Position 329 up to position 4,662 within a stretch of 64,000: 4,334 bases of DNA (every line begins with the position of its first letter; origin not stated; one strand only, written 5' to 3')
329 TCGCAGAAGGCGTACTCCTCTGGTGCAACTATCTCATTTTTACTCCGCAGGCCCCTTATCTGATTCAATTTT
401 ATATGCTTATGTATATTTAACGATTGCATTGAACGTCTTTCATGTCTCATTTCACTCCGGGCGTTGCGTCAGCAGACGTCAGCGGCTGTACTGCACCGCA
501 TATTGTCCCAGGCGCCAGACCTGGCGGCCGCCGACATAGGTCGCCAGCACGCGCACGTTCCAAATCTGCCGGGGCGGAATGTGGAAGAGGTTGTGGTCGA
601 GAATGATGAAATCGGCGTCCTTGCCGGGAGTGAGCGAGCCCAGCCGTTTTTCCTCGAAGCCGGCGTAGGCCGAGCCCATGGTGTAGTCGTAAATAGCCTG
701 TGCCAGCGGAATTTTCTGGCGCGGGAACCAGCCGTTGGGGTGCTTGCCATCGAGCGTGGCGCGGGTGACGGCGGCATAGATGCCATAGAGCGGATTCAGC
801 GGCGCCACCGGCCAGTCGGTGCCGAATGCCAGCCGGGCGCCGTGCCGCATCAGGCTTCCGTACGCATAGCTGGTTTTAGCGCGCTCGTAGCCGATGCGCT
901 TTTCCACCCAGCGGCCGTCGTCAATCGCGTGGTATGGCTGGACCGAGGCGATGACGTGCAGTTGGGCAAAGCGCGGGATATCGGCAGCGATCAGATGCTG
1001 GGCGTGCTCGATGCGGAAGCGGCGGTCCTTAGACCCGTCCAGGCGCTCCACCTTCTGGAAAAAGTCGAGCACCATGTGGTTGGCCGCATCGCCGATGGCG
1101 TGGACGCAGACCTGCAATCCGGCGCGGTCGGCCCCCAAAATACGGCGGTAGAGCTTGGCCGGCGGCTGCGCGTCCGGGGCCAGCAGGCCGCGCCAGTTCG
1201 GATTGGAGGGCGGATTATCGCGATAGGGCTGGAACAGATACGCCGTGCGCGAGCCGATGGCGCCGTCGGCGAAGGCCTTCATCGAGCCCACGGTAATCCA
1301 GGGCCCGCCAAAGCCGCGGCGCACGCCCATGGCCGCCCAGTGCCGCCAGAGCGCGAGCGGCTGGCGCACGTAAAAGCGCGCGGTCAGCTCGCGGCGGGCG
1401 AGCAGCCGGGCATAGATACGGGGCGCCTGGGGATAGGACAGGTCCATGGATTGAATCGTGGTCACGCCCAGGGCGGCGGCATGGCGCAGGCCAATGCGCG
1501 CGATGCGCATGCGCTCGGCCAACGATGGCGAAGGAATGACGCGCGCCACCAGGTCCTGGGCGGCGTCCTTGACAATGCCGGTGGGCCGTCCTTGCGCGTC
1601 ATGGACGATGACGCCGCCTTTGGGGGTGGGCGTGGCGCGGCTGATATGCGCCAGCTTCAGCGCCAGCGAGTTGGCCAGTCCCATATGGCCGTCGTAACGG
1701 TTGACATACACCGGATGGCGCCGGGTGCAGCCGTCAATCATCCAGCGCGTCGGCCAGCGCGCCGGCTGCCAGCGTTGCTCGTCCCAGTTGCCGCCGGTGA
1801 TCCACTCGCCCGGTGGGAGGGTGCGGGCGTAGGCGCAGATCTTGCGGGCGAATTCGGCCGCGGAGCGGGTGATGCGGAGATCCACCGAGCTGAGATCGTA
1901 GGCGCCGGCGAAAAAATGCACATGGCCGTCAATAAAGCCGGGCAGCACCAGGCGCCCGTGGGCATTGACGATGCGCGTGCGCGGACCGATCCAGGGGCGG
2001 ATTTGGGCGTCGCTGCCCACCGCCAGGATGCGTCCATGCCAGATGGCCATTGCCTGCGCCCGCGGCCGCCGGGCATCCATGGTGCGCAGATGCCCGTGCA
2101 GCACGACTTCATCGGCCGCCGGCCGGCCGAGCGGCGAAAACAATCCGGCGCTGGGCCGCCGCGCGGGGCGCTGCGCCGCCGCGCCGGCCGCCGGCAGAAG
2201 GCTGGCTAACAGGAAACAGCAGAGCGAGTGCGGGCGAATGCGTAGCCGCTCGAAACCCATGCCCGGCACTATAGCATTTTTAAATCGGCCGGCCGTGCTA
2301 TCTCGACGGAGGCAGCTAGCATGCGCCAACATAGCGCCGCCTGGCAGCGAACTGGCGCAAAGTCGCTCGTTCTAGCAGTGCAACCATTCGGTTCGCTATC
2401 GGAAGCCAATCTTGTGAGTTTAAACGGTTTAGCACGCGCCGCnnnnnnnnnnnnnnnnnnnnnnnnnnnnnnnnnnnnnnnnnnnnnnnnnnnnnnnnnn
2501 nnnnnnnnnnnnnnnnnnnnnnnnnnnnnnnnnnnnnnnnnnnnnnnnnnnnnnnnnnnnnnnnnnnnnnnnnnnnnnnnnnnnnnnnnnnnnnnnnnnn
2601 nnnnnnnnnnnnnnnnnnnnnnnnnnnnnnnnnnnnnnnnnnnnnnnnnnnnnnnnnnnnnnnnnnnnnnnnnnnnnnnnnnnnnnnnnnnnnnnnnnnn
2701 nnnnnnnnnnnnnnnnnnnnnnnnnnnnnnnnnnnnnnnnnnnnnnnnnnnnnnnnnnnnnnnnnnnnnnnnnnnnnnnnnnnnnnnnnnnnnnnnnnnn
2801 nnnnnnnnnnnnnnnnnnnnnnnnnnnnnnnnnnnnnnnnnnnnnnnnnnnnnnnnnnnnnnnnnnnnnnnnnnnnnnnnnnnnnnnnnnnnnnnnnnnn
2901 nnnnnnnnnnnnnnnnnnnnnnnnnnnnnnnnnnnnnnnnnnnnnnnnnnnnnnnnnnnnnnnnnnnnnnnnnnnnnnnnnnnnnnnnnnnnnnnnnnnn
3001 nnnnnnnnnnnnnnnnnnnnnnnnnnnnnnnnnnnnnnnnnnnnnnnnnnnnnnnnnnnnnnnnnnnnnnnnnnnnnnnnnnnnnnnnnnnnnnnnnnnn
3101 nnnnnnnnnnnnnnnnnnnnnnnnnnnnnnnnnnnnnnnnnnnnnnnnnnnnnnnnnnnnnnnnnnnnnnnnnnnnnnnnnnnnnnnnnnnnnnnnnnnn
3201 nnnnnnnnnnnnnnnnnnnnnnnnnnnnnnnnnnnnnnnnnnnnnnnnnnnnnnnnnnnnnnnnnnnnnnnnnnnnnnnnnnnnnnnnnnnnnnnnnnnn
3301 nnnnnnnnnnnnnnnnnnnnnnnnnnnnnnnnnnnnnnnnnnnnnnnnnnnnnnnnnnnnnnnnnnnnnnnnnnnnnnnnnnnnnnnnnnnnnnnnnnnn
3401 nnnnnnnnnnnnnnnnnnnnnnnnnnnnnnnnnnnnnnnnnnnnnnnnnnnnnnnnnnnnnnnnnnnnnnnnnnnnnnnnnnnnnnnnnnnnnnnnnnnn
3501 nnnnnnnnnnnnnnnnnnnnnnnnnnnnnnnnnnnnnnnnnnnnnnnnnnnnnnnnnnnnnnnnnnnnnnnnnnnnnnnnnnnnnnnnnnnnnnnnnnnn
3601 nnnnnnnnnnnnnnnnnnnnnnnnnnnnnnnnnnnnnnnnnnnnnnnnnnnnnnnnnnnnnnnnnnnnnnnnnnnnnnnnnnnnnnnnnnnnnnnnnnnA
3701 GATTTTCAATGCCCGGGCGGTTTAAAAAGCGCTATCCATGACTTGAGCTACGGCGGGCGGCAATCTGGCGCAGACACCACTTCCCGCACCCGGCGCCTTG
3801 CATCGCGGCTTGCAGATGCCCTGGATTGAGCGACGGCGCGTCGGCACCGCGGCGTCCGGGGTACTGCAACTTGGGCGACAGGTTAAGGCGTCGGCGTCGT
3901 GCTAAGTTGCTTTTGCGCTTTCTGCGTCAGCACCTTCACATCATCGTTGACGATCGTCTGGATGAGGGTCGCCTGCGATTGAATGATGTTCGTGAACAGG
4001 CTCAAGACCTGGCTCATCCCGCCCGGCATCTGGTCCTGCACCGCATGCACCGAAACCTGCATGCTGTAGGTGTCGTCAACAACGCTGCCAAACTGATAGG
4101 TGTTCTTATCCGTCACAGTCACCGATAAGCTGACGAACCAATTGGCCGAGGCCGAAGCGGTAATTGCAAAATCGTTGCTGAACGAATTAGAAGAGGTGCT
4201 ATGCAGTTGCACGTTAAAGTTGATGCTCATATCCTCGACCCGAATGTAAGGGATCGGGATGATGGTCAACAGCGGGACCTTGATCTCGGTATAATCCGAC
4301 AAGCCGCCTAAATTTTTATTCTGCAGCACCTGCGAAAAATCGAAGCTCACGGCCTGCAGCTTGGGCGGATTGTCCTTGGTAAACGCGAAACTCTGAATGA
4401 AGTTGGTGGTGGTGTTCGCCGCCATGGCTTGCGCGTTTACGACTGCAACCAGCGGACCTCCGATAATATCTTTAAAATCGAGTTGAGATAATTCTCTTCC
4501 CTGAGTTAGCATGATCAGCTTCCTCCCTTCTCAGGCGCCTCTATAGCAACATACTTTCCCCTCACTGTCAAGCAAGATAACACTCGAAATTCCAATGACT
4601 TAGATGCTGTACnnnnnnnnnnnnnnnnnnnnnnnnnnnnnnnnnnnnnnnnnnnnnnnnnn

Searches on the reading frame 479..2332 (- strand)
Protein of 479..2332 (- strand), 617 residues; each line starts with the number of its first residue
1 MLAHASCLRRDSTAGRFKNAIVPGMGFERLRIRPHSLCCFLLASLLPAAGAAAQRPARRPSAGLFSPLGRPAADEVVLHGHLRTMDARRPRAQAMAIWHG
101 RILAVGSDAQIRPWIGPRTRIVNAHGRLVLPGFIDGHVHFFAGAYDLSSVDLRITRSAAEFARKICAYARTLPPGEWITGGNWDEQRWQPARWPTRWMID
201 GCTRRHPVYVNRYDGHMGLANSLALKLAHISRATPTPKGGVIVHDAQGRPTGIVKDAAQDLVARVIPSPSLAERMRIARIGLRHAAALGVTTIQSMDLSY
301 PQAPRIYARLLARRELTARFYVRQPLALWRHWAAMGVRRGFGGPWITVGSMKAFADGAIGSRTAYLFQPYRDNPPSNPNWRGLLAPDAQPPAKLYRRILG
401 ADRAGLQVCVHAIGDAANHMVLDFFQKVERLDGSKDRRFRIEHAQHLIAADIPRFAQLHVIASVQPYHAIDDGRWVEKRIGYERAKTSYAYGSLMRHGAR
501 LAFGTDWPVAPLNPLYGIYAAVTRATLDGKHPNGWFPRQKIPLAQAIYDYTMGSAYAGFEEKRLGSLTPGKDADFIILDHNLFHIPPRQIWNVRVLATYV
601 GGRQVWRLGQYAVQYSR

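Call 44: search_protein_families(library=pfam, proteins=[window:479-2332:-], max_evalue=0.001)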
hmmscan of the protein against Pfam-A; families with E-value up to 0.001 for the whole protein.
window:479-2332:- (617 aa): 2 families
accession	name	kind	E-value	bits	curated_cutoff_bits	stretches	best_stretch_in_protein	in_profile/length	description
PF07969.17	Amidohydro_3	-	6.7e-113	379.1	29.7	1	120-605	1-471/472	Amidohydrolase family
PF01979.26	Amidohydro_1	-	3.2e-13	50.1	25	1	400-605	143-345/345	Amidohydrolase family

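Call 85: find_encoding_contigs(protein=window:479-2332:-, flank=10000, max_places=4)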
Protein window:479-2332:- (617 aa): no gene with exactly this product is on record in the collection.

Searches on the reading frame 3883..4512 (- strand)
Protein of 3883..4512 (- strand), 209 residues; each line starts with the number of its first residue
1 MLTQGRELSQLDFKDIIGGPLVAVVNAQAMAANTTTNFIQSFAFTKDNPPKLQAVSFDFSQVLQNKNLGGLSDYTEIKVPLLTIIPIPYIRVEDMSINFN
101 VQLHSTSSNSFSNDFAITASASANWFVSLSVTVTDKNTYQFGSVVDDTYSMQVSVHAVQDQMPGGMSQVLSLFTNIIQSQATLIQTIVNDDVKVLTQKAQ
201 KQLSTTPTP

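Call 44: search_protein_families(library=pfam, proteins=[window:3883-4512:-], max_evalue=0.001)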
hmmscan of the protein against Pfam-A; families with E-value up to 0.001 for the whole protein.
window:3883-4512:- (209 aa): 1 family
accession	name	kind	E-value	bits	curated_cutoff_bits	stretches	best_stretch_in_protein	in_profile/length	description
PF11655.13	DUF2589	-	6.1e-30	105.1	23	1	13-175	2-153/154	Protein of unknown function (DUF2589)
